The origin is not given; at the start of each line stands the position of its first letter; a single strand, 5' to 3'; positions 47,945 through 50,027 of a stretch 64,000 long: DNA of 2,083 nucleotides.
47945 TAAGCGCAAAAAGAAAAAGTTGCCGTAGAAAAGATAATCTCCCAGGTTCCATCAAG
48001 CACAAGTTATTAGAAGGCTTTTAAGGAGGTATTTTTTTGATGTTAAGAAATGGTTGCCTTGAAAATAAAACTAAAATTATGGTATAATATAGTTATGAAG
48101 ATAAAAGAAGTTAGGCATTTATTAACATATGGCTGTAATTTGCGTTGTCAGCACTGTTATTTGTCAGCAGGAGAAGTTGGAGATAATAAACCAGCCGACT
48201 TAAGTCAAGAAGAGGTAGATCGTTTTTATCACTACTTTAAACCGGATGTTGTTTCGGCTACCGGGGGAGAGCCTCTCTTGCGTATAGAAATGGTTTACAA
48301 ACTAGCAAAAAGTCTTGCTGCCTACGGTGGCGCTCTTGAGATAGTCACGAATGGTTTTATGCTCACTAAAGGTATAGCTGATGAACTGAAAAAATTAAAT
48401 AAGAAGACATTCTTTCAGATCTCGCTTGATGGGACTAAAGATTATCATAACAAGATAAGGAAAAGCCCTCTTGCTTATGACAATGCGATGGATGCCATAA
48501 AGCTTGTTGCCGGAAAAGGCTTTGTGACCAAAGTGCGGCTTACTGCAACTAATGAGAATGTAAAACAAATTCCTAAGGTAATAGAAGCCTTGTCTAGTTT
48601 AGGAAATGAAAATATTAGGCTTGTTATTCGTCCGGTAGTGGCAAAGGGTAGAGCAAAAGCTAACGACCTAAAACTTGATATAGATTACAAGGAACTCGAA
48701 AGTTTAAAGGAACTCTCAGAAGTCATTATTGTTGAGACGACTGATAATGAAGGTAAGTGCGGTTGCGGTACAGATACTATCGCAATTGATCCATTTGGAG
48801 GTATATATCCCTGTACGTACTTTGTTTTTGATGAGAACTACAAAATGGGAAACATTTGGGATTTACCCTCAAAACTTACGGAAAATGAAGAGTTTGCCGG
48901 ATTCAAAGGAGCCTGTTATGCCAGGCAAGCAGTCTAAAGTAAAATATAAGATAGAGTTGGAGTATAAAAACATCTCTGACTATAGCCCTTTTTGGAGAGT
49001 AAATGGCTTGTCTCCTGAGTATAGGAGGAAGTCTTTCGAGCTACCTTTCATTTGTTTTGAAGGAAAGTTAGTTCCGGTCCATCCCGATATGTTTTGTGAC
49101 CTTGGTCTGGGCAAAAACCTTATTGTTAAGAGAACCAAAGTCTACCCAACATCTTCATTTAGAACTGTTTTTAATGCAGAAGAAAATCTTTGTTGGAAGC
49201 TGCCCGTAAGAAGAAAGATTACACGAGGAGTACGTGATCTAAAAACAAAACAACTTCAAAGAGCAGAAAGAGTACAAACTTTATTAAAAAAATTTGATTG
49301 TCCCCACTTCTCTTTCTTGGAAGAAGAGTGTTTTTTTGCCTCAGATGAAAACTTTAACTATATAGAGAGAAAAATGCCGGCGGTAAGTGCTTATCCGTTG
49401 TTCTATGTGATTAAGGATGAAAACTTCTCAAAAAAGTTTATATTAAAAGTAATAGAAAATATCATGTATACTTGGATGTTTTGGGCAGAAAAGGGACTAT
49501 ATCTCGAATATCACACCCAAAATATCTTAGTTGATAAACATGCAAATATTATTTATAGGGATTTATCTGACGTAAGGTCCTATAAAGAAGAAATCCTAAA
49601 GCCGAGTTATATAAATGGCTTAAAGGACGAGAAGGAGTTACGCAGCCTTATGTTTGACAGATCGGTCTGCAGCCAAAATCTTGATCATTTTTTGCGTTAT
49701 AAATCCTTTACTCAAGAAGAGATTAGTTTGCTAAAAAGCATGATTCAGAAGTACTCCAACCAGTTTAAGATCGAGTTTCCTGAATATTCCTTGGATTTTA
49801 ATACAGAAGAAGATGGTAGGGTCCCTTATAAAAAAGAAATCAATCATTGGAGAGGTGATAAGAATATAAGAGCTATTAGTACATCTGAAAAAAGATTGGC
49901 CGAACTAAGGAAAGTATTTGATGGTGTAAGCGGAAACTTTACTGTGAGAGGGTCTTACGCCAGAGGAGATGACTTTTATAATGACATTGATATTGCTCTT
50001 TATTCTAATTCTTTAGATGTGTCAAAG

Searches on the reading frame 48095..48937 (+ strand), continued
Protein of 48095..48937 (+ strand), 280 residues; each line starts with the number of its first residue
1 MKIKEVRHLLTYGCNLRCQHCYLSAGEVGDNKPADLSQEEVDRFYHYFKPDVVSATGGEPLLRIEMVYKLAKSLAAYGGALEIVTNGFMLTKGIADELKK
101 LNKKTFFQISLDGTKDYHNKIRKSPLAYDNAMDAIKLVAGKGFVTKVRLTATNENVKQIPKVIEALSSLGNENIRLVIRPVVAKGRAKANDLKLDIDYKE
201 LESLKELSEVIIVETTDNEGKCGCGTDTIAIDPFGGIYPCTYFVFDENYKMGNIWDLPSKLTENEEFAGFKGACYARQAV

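Call 82: search_protein_families(library=ncbifam, proteins=[L016:8059-8994:+, L016:6821-8038:+, L018:6833-7342:+], max_evalue=0.01)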
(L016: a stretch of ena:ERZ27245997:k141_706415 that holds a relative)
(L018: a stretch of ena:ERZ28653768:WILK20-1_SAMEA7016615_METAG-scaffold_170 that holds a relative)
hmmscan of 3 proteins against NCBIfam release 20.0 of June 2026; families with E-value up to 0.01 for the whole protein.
L016:8059-8994:+ (311 aa): 0 families

L016:6821-8038:+ (405 aa): 0 families

L018:6833-7342:+ (169 aa): 3 families
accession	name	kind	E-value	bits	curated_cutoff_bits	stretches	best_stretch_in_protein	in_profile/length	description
NF047752.1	MntA_antitoxin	equivalog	0.0037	17.1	60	0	33-94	2-63/106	type VII toxin-antitoxin system MntA family adenylyltransferase antitoxin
NF012212.1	ANT_9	subfamily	0.0057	15.9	340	1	23-115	8-95/249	aminoglycoside nucleotidyltransferase ANT(9)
NF033220.1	ANT_3pp_II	equivalog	0.0094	15.3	400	0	40-119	24-98/258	ANT(3'')-II family aminoglycoside nucleotidyltransferase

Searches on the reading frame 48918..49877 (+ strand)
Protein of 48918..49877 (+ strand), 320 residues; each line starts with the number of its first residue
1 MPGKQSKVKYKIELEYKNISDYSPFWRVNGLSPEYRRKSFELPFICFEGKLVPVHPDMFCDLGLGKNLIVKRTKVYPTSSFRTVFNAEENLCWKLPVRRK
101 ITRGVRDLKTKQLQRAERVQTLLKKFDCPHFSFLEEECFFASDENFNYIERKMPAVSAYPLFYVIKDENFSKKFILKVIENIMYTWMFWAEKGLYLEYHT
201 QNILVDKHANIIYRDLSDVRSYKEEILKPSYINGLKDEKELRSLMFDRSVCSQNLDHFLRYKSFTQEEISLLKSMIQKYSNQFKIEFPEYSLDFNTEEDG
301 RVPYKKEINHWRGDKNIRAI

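Call 46: search_solved_structures(query=A3, max_evalue=1, show_alignments=2)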
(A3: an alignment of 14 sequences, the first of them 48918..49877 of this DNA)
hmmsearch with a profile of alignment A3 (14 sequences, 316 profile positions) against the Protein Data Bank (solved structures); distinct sequences matched with E-value up to 1: 10.
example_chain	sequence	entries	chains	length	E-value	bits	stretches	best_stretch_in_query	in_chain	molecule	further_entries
5jm7_A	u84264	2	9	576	0.002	20.5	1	76-122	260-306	Aerobactin synthase IucA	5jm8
8wgo_A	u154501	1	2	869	0.11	14.8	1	157-217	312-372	Protein kinase domain-containing protein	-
8w7j_A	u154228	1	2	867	0.11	14.8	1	157-217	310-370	Protein kinase domain-containing protein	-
8w7a_A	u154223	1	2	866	0.11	14.8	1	157-217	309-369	Protein kinase domain-containing protein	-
8w7l_B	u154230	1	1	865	0.11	14.8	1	157-217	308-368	Protein kinase domain-containing protein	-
8w7l_A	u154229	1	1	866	0.11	14.8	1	157-217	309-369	Protein kinase domain-containing protein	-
4jxf_A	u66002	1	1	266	0.25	13.6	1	105-216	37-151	Serine/threonine-protein kinase PLK4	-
9y9n_A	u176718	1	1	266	0.26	13.5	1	105-216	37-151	Serine/threonine-protein kinase PLK4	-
3cok_A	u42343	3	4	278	0.27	13.5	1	105-216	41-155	Serine/threonine-protein kinase PLK4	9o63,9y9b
4yur_A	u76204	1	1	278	0.27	13.5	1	105-216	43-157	Serine/threonine-protein kinase PLK4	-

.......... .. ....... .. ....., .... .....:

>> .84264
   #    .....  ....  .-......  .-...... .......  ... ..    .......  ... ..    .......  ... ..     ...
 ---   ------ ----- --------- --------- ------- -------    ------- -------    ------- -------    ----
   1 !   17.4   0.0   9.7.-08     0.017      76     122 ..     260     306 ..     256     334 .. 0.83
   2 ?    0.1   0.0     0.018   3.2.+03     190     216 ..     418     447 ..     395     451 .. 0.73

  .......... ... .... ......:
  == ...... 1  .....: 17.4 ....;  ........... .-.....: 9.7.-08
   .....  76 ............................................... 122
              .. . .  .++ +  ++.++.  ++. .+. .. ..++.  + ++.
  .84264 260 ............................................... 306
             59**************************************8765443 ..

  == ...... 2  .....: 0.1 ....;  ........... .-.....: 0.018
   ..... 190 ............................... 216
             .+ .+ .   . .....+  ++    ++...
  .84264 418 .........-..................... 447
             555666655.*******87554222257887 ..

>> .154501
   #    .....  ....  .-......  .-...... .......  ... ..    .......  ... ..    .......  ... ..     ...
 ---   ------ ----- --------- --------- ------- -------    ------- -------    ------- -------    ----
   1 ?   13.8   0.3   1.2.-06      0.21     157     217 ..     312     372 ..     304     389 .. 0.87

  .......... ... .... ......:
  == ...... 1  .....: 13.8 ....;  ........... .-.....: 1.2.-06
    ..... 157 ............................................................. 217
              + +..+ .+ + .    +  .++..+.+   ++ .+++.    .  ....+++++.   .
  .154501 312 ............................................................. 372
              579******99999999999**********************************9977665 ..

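Call 63: find_related_loci(query=A3, collection=viral_contigs, flank=8000)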
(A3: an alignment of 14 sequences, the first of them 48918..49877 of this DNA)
Query A3 (320 aa) in viral_contigs; peptide patterns used: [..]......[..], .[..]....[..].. (x = any residue, [..] = any of these).
24 stretches matched a pattern, but none encodes a relative of the query by tblastn (E <= 1e-3).

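Call 65: find_related_loci(query=A3, collection=metagenome_contigs, flank=8000)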
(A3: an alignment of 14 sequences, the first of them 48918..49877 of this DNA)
Query A3 (320 aa) in metagenome_contigs; peptide patterns used: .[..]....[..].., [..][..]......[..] (x = any residue, [..] = any of these).
108 stretches matched a pattern; 22 encode a relative of the query (tblastn E <= 1e-3); 21 distinct loci.
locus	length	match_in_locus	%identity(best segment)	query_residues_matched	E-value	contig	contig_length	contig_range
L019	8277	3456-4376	51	7-312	9e-104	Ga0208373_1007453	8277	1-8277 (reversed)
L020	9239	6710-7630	48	8-313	1e-96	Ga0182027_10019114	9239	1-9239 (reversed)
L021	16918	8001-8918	46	9-313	2e-96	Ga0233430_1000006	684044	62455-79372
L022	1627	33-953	51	7-313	5e-102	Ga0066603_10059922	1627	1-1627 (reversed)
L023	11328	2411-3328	49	8-312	2e-95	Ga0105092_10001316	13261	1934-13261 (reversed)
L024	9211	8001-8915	54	10-314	4e-112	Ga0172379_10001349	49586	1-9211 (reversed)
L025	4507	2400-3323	50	6-313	6e-94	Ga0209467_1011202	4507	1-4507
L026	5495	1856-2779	50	6-313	2e-93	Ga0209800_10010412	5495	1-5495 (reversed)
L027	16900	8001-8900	47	15-312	2e-91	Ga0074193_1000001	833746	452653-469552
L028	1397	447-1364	49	7-312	3e-97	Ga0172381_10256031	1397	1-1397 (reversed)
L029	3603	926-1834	47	8-312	1e-90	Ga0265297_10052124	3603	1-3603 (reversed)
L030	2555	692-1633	48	4-313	5e-92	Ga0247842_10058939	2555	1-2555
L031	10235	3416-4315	46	15-312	2e-89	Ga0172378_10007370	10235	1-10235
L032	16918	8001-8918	44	9-312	4e-83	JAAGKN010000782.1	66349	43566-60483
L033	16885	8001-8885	44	10-312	6e-81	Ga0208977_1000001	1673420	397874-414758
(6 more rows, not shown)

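Call 82: search_protein_families(library=ncbifam, proteins=[L033:8908-9621:+], max_evalue=0.01)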
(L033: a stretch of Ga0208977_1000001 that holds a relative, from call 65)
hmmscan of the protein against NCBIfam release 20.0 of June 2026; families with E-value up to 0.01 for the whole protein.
L033:8908-9621:+ (237 aa): 14 families
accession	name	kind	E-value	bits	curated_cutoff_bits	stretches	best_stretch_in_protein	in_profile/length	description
TIGR03162.1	ribazole_cobC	equivalog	3.9e-20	72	162.9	1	30-214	1-176/176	alpha-ribazole phosphatase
NF005567.0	PRK07238.1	equivalog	4.2e-20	72.4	326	1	24-233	174-377/378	bifunctional RNase H/acid phosphatase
NF045917.1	PhserinePhPspA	equivalog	3.5e-15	56.3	350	1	30-233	4-200/211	phosphoserine phosphatase PspA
TIGR03848.1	MSMEG_4193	subfamily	3.9e-11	42.8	203.85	1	30-221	2-191/204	MSMEG_4193 family putative phosphomutase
NF011580.0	PRK15004.1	equivalog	9.3e-11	42.1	250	1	31-218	4-185/203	adenosylcobalamin/alpha-ribazole phosphatase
NF038349.1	dPGM_arch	equivalog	1.6e-09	37.9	225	1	30-219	1-174/194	2,3-diphosphoglycerate-dependent phosphoglycerate mutase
NF002901.0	PRK03482.1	equivalog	2.4e-08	33.8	261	1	30-215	4-183/215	2,3-diphosphoglycerate-dependent phosphoglycerate mutase GpmB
NF002339.0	PRK01295.1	equivalog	2.9e-08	33.4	316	1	27-195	2-170/206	2,3-bisphosphoglycerate-dependent phosphoglycerate mutase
NF002217.0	PRK01112.1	equivalog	6.1e-08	32.3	320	1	29-96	3-68/228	2,3-bisphosphoglycerate-dependent phosphoglycerate mutase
NF009994.0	PRK13463.1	equivalog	1.8e-07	31.2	277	1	29-232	4-201/203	phosphoserine phosphatase 1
NF010718.0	PRK14120.1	equivalog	1.2e-05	24.7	366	1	28-108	5-85/249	phosphoglyceromutase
NF010713.0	PRK14115.1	equivalog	0.00048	19.5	305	0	30-93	4-67/248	2,3-diphosphoglycerate-dependent phosphoglycerate mutase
NF009993.0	PRK13462.1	equivalog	0.00099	18.8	226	1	27-226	5-190/203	acid phosphatase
TIGR01258.1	pgm_1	subfamily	0.0037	16.7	81.7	0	30-97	3-70/245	2,3-bisphosphoglycerate-dependent phosphoglycerate mutase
